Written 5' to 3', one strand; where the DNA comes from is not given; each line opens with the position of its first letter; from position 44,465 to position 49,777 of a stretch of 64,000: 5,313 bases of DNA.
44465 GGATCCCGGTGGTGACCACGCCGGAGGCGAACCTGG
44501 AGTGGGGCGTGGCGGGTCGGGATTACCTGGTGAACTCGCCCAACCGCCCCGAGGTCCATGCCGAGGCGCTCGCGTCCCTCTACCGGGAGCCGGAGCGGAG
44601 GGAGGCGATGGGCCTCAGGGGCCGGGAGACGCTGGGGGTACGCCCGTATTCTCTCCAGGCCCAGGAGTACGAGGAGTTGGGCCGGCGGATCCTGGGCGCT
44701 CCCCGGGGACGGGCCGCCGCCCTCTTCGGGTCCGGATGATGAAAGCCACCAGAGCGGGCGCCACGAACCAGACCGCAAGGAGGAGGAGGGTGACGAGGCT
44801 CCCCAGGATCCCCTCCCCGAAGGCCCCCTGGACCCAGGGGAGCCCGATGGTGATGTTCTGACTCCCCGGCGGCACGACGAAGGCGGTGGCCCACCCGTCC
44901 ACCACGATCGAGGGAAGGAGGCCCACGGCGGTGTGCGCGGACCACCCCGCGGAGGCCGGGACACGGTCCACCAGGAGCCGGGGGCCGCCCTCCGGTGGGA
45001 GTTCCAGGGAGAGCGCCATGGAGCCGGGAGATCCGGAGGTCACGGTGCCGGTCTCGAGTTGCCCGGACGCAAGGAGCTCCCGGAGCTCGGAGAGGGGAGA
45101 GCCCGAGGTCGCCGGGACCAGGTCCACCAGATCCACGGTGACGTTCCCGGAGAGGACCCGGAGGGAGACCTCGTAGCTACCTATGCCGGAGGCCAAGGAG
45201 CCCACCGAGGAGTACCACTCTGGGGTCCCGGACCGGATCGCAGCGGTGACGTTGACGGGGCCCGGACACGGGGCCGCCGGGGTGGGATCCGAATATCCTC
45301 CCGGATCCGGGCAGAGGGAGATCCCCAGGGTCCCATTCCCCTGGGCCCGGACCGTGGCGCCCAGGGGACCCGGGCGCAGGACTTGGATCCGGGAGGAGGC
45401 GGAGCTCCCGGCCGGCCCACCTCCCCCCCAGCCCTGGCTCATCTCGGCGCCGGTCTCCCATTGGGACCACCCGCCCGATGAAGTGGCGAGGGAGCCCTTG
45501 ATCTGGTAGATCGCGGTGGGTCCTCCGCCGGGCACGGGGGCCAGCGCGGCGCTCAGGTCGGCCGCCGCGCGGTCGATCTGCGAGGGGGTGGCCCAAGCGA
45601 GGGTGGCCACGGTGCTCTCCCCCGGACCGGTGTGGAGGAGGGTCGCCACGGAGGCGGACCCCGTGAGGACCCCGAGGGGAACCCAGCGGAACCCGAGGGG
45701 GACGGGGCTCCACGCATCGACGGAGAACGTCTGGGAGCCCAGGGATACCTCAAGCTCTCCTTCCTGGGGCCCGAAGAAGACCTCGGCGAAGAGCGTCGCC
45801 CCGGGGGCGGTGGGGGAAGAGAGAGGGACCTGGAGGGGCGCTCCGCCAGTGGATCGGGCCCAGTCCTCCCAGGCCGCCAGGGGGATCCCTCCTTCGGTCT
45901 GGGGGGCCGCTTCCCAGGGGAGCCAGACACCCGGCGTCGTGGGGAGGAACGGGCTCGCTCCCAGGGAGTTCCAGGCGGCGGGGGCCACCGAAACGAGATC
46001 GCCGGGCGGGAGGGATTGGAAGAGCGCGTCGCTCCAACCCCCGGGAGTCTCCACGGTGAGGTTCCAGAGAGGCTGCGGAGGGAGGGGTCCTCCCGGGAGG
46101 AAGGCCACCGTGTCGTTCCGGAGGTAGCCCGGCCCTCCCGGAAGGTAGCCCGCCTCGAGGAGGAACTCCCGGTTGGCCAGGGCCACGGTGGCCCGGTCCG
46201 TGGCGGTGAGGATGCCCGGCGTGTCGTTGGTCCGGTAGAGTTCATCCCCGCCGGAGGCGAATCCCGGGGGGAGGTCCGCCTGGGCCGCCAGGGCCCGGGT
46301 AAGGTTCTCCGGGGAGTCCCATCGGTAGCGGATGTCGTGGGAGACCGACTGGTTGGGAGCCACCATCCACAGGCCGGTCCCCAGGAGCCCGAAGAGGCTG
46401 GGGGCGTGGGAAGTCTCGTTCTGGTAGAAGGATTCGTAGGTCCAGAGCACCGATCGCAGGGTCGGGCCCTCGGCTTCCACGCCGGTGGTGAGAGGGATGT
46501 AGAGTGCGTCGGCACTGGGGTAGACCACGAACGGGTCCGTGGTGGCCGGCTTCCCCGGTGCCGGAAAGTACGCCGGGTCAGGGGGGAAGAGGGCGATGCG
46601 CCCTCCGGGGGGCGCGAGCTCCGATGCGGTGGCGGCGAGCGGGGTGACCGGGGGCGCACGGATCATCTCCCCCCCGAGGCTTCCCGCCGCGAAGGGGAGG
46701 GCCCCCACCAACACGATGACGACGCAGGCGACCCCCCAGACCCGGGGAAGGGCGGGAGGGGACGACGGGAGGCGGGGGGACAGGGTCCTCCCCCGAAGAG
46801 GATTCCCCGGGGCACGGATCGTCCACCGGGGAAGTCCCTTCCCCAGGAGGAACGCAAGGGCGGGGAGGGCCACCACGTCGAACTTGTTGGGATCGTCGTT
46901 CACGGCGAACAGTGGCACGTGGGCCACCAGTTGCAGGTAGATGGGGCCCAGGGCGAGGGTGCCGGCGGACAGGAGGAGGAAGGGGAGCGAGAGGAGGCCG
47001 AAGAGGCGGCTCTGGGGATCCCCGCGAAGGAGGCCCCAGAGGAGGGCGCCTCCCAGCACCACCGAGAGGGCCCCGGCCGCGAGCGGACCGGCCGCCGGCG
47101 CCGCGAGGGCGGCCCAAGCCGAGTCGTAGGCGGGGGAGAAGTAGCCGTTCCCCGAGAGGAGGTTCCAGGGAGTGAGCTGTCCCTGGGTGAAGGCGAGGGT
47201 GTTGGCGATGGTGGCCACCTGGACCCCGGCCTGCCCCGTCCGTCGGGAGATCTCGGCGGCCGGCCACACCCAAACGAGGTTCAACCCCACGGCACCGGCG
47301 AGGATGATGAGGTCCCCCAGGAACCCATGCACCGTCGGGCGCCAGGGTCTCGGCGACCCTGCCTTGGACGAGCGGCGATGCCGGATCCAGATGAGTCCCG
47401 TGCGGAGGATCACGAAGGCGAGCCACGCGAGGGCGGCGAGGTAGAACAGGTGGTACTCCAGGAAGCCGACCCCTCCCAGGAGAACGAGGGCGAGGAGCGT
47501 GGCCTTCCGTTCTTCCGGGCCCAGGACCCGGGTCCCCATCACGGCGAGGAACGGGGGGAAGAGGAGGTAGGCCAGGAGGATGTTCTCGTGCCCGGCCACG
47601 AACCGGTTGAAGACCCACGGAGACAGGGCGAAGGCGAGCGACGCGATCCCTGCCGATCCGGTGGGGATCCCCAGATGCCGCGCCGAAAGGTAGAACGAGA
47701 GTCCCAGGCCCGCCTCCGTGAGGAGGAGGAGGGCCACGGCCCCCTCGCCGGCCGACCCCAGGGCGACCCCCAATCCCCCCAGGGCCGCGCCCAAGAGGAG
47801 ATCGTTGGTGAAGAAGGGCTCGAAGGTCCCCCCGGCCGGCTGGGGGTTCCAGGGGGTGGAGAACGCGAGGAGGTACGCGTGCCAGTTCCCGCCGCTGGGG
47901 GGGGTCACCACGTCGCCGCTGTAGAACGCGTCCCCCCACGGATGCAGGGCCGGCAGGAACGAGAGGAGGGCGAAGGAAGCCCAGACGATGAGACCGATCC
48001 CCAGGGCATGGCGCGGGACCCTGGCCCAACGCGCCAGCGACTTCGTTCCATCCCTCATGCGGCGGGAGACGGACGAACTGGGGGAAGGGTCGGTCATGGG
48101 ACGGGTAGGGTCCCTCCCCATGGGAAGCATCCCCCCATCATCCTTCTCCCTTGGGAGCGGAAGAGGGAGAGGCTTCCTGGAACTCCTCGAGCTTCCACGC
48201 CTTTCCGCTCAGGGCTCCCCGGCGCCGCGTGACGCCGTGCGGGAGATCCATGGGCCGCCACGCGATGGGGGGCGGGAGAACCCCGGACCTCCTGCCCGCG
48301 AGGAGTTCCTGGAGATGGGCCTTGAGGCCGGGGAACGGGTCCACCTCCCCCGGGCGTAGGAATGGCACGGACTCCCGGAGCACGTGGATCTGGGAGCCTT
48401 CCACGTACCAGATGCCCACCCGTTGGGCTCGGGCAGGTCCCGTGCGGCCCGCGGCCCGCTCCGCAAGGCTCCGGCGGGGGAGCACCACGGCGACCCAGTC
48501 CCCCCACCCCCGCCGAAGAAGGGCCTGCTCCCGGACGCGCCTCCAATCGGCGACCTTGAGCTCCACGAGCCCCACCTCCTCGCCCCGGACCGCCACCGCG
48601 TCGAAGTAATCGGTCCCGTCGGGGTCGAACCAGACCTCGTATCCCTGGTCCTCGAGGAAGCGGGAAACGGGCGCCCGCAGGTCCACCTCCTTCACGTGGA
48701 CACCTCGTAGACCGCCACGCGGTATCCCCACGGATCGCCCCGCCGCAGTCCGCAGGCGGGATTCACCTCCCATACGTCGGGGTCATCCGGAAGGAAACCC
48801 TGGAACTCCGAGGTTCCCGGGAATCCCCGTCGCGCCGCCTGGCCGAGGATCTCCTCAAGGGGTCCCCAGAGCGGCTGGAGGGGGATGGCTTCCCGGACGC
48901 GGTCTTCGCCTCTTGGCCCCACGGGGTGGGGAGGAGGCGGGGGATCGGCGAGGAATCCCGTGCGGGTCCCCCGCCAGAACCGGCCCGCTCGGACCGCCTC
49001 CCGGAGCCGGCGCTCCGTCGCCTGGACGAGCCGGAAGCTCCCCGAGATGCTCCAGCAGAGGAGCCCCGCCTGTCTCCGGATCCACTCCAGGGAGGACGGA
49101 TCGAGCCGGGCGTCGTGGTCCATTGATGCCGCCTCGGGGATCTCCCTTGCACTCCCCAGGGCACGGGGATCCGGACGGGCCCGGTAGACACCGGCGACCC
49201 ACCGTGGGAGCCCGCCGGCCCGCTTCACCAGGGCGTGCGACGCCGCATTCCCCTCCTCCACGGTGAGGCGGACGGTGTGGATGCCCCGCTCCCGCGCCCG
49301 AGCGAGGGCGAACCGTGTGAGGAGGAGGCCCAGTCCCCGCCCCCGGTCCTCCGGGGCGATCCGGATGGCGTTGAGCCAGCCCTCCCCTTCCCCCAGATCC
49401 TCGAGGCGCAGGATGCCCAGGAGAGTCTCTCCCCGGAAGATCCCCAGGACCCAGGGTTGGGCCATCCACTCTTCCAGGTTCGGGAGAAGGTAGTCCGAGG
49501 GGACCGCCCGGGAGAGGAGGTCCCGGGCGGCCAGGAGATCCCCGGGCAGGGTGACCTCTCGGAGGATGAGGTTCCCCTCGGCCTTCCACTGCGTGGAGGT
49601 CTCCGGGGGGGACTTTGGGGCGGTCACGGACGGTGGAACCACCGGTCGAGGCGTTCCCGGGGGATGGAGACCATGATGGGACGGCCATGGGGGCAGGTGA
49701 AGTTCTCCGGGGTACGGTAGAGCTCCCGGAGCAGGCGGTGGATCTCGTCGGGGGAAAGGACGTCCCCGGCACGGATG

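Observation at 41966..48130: Surface-glycan locus: alkaline-phosphatase-family phosphodiesterase, GT4 transferase and a 1160-aa polytopic membrane protein with convergent gene overlap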

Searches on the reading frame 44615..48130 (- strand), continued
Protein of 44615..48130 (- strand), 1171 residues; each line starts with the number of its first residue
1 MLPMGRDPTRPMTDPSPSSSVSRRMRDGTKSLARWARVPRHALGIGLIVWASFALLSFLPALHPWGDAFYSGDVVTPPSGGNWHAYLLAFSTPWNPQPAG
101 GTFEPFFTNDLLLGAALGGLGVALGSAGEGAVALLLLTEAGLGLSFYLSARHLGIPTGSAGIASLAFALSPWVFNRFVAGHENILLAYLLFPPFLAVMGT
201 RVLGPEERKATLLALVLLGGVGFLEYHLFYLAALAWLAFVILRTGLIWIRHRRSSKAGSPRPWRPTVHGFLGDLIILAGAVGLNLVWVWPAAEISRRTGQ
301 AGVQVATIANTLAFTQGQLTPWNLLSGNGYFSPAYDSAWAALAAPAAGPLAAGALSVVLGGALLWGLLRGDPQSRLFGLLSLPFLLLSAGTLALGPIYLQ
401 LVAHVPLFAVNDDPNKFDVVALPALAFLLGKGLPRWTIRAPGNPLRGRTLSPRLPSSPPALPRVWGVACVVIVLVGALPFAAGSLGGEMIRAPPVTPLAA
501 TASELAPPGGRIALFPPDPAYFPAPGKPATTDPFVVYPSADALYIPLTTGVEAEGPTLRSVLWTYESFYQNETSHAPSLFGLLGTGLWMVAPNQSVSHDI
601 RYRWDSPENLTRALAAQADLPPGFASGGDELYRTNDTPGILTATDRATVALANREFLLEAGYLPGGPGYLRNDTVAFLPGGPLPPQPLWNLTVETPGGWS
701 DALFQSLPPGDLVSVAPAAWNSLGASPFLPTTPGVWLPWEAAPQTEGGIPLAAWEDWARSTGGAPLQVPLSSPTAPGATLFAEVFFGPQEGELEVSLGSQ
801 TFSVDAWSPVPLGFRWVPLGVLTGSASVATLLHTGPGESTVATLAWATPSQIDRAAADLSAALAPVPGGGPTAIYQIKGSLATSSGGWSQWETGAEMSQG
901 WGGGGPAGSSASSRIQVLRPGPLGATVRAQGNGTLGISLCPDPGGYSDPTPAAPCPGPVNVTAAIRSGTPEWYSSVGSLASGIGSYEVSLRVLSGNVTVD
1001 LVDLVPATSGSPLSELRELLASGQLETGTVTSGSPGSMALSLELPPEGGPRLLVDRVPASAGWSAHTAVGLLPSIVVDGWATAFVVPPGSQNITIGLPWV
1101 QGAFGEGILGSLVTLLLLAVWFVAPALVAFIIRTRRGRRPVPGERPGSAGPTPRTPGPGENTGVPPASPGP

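Call 81: find_encoding_contigs(protein=P0023, flank=7000, max_places=1)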
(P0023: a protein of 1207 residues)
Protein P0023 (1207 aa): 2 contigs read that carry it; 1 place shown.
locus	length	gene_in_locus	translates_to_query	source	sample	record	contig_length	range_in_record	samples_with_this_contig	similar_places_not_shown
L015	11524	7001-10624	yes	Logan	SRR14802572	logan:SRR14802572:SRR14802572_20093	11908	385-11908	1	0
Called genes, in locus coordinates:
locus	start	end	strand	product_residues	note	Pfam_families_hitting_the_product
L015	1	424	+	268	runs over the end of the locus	?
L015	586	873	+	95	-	-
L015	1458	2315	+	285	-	PF13641:Glyco_tranf_2_3 (weak), PF00535:Glycos_transf_2, PF10111:Glyco_tranf_2_2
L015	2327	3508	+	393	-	PF13439:Glyco_transf_4, PF13579:Glyco_trans_4_4, PF00534:Glycos_transf_1, PF13692:Glyco_trans_1_4, PF13524:Glyco_trans_1_2 (weak)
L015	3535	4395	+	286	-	PF01370:Epimerase, PF02719:Polysacc_synt_2, PF04321:RmlD_sub_bind, PF16363:GDP_Man_Dehyd, PF07993:NAD_binding_4 (weak)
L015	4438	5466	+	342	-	PF13641:Glyco_tranf_2_3, PF00535:Glycos_transf_2, PF10111:Glyco_tranf_2_2, PF13506:Glyco_transf_21 (weak), PF13632:Glyco_trans_2_3 (weak)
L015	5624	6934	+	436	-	PF13579:Glyco_trans_4_4, PF13439:Glyco_transf_4 (weak), PF20706:GT4-conflict (weak), PF00534:Glycos_transf_1, PF13692:Glyco_trans_1_4, PF13524:Glyco_trans_1_2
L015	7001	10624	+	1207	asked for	-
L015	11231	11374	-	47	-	-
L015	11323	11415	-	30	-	-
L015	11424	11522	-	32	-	?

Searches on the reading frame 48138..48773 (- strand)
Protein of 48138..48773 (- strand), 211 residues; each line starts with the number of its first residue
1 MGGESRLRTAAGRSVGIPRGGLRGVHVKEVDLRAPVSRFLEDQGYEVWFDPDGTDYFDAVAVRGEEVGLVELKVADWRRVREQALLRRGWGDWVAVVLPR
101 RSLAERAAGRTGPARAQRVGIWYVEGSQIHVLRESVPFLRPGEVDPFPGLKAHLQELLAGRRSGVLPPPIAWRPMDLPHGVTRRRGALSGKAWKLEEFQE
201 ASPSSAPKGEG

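Call 12: search_protein_families(library=pfam, proteins=[window:48138-48773:-], max_evalue=0.01)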
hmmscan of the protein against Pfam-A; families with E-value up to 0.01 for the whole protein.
window:48138-48773:- (211 aa): 0 families

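Call 24: search_protein_families(library=pfam, proteins=[window:48138-48773:-], max_evalue=10)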
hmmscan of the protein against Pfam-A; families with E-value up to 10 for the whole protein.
window:48138-48773:- (211 aa): 0 families

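Call 46: search_protein_families(library=pfam, proteins=[window:48138-48695:-], max_evalue=0.01)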
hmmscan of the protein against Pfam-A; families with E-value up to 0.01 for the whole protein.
window:48138-48695:- (185 aa): 0 families

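Call 95: search_protein_families(library=padloc, proteins=[window:48138-48695:-], max_evalue=0.01)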
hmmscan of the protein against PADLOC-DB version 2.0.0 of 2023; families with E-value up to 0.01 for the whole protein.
window:48138-48695:- (185 aa): 0 families

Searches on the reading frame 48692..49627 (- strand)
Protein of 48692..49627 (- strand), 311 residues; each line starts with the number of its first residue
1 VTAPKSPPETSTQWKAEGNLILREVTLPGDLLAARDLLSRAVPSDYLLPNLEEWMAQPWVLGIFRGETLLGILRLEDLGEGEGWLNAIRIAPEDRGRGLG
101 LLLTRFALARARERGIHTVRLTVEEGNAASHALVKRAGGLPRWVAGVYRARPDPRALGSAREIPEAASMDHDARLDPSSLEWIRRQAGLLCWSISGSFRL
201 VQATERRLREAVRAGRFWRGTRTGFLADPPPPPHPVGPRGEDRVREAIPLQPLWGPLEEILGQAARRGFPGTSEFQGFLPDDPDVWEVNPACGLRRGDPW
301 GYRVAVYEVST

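Call 46: search_protein_families(library=pfam, proteins=[window:48692-49627:-], max_evalue=0.01)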
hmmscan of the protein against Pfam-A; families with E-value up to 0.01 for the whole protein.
window:48692-49627:- (311 aa): 4 families
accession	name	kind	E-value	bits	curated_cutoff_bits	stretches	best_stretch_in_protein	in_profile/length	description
PF00583.31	Acetyltransf_1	-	5.8e-12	46.4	20.7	1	47-138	20-115/116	Acetyltransferase (GNAT) family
PF08445.16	FR47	-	1.2e-05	25.6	22.1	1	61-139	2-77/86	FR47-like protein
PF13302.13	Acetyltransf_3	-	3.8e-05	24.8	25.4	1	39-138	25-136/138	Acetyltransferase (GNAT) domain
PF13508.13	Acetyltransf_7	-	0.0012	19.6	27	1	67-131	12-75/84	Acetyltransferase (GNAT) domain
